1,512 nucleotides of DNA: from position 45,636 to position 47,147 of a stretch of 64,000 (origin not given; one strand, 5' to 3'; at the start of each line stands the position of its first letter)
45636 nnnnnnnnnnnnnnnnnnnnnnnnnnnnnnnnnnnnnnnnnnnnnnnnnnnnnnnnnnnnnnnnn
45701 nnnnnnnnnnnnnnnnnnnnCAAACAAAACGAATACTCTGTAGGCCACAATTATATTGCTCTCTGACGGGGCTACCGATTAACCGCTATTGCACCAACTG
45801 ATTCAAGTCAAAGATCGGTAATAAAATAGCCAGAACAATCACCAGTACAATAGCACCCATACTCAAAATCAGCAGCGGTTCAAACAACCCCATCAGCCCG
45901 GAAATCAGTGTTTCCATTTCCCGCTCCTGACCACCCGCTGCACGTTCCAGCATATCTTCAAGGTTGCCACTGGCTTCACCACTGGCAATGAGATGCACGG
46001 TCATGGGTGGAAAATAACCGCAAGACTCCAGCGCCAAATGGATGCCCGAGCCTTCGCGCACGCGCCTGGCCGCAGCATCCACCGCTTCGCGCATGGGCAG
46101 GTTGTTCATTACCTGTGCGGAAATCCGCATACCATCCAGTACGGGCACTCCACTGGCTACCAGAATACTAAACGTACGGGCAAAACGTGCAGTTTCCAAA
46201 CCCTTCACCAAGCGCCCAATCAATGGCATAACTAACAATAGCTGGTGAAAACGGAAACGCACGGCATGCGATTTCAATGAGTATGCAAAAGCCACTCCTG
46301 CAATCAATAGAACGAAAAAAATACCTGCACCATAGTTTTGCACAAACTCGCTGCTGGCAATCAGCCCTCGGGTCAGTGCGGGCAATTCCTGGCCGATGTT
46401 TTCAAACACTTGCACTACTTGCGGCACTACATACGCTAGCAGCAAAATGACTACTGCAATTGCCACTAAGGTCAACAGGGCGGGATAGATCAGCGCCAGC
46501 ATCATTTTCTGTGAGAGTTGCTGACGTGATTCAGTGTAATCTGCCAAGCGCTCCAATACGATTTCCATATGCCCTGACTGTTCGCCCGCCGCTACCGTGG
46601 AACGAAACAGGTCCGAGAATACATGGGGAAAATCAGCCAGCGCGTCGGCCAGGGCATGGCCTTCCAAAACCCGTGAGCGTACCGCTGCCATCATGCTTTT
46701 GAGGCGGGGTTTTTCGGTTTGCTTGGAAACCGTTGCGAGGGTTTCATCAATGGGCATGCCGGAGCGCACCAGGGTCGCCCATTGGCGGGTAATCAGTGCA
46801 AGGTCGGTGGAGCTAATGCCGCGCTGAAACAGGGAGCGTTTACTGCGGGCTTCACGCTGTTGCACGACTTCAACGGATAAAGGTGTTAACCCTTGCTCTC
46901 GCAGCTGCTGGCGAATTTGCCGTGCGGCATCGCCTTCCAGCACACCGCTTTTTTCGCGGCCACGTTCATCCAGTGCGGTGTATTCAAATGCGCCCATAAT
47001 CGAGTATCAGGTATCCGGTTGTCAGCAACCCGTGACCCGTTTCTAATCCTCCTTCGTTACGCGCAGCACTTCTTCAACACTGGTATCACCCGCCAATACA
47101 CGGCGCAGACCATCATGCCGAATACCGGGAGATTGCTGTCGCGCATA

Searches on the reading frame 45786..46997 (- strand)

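Call 10: search_protein_families(library=ncbifam, proteins=[window:45786-46997:-], max_evalue=0.01)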
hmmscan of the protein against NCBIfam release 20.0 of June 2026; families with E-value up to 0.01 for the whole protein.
window:45786-46997:- (403 aa): 6 families
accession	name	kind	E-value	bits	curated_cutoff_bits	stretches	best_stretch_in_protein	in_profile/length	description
TIGR02120.1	GspF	equivalog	4e-157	523.6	424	1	4-402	1-401/401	type II secretion system inner membrane protein GspF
NF052607.1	T4PiliAsmPilCThrm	equivalog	1.4e-84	284.6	700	1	1-398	1-400/406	type IV pilus assembly protein PilC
NF052606.1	T4PiliAsmPilCMyx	equivalog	2.1e-81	273.9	700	1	3-401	21-417/419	type IV pilus assembly protein PilC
NF007861.0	PRK10573.1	equivalog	1.7e-78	264.4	401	1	4-402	7-398/401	protein transport protein HofC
NF047826.1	T3SSXpsF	equivalog_domain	1.4e-76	257.9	650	1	1-401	1-403/405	type II secretion system protein XpsF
NF041012.2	T4P_ComGB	equivalog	9.4e-43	146.8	240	2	127-398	60-330/332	competence type IV pilus assembly protein ComGB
